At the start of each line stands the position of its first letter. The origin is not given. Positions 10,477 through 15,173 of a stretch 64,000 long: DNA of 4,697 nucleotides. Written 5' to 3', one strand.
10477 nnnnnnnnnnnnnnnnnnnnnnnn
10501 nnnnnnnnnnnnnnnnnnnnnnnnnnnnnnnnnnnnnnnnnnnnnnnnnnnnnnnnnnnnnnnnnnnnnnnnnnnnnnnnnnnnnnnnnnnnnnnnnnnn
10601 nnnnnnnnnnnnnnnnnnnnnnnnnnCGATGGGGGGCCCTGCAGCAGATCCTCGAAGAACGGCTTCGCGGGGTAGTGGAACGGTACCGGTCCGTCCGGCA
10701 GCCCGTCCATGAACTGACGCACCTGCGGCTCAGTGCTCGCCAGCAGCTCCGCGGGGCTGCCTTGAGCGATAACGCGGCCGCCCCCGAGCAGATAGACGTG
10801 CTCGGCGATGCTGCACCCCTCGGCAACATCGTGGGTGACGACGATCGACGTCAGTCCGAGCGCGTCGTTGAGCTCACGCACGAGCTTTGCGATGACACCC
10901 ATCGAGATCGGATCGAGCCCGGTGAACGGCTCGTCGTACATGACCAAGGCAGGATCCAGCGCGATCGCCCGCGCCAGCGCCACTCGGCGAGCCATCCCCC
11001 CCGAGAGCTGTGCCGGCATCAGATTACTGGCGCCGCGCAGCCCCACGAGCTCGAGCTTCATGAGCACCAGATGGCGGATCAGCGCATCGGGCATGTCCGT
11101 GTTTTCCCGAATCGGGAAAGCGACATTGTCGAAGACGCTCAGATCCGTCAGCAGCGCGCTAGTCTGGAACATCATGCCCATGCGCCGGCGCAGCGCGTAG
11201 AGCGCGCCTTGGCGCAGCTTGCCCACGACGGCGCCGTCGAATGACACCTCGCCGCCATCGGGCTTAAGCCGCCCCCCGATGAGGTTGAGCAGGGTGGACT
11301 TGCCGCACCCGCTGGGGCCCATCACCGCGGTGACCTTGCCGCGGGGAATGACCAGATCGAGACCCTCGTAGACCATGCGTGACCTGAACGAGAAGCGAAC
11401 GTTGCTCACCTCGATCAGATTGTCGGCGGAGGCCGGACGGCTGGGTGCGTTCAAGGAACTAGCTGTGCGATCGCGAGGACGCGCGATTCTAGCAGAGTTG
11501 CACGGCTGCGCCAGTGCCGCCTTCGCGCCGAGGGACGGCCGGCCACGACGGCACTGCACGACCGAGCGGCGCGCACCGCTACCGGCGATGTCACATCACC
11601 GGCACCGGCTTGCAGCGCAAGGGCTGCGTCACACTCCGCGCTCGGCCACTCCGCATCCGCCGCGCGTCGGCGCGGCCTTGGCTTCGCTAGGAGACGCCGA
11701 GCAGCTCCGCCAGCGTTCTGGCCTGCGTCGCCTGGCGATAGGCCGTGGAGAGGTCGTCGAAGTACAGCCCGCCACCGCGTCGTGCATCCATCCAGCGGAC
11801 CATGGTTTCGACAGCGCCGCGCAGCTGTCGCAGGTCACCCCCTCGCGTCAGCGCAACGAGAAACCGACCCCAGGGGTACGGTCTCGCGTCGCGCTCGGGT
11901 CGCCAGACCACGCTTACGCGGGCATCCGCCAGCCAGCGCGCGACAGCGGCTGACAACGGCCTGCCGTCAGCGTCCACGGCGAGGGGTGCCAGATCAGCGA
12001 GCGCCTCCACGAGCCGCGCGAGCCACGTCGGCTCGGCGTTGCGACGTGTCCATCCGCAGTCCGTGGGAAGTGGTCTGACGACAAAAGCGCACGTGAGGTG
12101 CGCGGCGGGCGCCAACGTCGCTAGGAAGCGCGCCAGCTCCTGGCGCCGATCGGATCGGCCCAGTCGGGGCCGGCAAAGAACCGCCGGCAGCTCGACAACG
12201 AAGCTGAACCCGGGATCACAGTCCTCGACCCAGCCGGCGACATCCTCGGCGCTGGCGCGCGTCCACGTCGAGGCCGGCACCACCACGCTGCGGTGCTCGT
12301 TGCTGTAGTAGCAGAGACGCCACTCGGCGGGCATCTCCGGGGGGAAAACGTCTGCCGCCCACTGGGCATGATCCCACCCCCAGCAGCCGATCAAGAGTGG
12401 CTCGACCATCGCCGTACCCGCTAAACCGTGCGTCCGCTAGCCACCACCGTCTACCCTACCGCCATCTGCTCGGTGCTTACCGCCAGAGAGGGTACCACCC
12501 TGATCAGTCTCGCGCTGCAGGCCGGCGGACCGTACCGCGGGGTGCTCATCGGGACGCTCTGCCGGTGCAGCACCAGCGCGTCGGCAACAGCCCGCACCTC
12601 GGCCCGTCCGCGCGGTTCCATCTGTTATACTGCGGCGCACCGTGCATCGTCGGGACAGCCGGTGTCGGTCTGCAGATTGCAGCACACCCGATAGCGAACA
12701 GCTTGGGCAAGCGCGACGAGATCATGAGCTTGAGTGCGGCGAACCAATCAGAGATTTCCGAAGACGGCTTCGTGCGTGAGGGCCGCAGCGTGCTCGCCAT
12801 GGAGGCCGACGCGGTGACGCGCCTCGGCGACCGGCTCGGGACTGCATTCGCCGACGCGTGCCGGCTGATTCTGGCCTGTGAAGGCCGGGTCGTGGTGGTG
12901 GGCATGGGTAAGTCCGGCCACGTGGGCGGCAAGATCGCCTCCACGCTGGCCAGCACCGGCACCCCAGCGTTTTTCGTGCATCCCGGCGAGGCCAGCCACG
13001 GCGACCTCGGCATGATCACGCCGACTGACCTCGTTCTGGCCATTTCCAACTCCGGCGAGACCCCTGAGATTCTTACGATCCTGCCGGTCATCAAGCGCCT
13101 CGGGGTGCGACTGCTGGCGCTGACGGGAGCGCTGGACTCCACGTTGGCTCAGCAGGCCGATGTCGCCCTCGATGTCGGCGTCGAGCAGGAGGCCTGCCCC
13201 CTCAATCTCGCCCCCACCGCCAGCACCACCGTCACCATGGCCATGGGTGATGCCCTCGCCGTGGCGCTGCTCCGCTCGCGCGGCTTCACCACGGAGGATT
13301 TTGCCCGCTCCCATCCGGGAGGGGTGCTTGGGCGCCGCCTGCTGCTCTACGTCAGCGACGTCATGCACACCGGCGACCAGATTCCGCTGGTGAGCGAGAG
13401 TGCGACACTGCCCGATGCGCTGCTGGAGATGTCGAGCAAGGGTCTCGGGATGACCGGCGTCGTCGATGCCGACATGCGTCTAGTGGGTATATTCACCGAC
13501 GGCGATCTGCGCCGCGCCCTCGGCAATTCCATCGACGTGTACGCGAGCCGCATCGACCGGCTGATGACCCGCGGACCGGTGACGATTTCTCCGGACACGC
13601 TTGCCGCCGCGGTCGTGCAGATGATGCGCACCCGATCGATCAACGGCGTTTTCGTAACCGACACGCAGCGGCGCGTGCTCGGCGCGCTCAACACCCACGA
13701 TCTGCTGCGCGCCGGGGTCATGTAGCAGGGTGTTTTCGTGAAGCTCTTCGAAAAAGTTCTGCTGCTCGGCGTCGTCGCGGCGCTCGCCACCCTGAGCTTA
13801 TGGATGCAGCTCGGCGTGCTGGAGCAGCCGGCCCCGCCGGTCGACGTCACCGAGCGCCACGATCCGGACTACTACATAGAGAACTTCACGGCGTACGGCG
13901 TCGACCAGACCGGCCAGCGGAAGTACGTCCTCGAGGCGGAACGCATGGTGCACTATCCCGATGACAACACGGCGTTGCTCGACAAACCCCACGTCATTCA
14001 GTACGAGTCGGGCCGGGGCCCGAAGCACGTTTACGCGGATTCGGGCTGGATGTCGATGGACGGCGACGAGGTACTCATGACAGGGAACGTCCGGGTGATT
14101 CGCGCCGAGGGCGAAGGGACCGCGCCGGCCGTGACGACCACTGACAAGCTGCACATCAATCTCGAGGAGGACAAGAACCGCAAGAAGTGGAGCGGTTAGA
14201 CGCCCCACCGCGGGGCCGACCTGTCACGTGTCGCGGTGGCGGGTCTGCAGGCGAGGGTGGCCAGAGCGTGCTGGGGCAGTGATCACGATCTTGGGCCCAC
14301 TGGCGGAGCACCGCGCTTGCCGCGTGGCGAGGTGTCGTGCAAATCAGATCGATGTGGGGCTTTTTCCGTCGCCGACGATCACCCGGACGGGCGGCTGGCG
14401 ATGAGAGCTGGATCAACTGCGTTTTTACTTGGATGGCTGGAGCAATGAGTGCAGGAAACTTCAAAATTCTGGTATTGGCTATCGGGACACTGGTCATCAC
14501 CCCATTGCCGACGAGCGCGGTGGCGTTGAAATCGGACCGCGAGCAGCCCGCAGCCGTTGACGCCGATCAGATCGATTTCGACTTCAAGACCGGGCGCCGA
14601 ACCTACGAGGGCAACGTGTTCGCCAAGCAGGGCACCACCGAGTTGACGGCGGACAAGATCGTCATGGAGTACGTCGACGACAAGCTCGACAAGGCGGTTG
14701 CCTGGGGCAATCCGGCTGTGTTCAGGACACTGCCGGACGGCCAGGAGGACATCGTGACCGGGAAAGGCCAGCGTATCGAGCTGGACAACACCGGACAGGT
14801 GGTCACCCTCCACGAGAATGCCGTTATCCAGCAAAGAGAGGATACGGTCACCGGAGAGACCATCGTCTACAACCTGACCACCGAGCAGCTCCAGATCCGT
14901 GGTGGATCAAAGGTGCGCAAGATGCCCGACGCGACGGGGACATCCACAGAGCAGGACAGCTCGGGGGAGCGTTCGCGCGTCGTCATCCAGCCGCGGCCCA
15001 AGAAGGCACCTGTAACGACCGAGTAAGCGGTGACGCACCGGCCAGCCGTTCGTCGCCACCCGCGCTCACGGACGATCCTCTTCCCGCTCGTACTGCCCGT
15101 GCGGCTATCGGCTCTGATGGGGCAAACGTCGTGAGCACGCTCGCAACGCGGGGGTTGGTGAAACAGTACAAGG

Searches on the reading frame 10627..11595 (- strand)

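Call 13: search_protein_families(library=ncbifam, proteins=[window:10627-11595:-], max_evalue=1e-8)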
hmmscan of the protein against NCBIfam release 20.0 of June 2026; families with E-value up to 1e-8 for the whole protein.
window:10627-11595:- (323 aa): 174 families (the best 25 are shown)
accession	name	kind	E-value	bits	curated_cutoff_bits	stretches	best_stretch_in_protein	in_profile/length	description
NF008809.0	PRK11831.1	equivalog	1.1e-111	372.4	441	1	56-319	4-267/270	phospholipid ABC transporter ATP-binding protein MlaF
TIGR00968.1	3a0106s01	subfamily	5.3e-49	166.9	342.75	1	61-296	1-231/237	sulfate ABC transporter ATP-binding protein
NF040933.2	ABC_arch_GlcV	equivalog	1.7e-47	162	450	1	63-287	5-232/357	glucose ABC transporter ATP-binding protein GlcV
TIGR03265.1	PhnT2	equivalog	8.9e-47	160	457.7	1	59-287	3-225/353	putative 2-aminoethylphosphonate ABC transporter ATP-binding protein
TIGR03258.1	PhnT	equivalog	4.1e-46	157.6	499.15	1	60-286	8-229/359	2-aminoethylphosphonate ABC transport system ATP-binding subunit PhnT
NF008105.0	PRK10851.1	equivalog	6.3e-45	153.4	502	1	61-293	3-231/362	sulfate/thiosulfate ABC transporter ATP-binding protein CysA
TIGR02314.1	ABC_MetN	equivalog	6.3e-44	150.4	499.7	1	76-294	21-239/343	methionine ABC transporter ATP-binding protein MetN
NF008513.0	PRK11432.1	equivalog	9.7e-44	149.7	496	1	57-288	3-228/351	ferric ABC transporter ATP-binding protein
NF006987.0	PRK09452.1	equivalog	1.1e-43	149.4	482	1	52-285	9-236/378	spermidine/putrescine ABC transporter ATP-binding protein PotA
NF043075.1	MMSYN1_0197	equivalog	1.3e-43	149.3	550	1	59-287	1-223/341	spermidine/putrescine ABC transporter ATP-binding protein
TIGR02673.1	FtsE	equivalog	7.5e-43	146.7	264.85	1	60-257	1-197/214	cell division ATP-binding protein FtsE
TIGR04521.1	ECF_ATPase_2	equivalog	1.1e-42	146.1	330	1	62-289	2-237/279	energy-coupling factor transporter ATPase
TIGR02769.1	nickel_nikE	equivalog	5.7e-42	144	332.55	1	73-298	24-252/265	nickel import ATP-binding protein NikE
TIGR01187.1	potA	subfamily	1.2e-41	142.9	355.6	1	91-287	1-191/325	polyamine ABC transporter ATP-binding protein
TIGR04520.1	ECF_ATPase_1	equivalog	2.1e-41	142.1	315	1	61-289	1-228/269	energy-coupling factor transporter ATPase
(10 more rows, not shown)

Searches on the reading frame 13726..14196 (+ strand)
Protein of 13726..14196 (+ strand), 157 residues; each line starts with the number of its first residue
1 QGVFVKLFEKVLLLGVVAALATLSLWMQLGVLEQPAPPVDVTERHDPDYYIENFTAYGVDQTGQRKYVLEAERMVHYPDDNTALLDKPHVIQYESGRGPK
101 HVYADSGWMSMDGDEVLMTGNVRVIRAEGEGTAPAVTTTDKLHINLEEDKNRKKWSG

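Call 13: search_protein_families(library=ncbifam, proteins=[window:13726-14196:+], max_evalue=1e-8)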
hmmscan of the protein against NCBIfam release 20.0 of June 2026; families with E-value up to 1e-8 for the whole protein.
window:13726-14196:+ (157 aa): 1 family
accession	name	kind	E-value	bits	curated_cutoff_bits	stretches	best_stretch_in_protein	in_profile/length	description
TIGR04409.1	LptC_YrbK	equivalog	9.1e-32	110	38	1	12-149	2-139/180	LPS export ABC transporter periplasmic protein LptC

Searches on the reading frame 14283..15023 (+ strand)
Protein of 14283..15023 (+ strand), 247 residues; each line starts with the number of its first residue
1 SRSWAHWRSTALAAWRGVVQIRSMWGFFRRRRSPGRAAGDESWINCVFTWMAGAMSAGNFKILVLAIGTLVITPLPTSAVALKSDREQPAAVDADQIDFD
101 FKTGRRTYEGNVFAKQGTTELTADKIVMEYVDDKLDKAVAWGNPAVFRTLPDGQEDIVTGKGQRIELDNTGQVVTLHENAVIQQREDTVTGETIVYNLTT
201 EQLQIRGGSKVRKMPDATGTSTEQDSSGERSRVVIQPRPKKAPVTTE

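Call 13: search_protein_families(library=ncbifam, proteins=[window:14283-15023:+], max_evalue=1e-8)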
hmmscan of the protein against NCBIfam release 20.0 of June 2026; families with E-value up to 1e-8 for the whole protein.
window:14283-15023:+ (247 aa): 2 families
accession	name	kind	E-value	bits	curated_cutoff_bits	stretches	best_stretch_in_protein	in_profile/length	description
TIGR03002.1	outer_YhbN_LptA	equivalog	8.8e-35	119.6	71.7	1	81-237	1-141/142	lipopolysaccharide transport periplasmic protein LptA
NF008143.0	PRK10894.1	equivalog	2.7e-21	75.7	234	1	65-207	13-154/184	lipopolysaccharide ABC transporter substrate-binding protein LptA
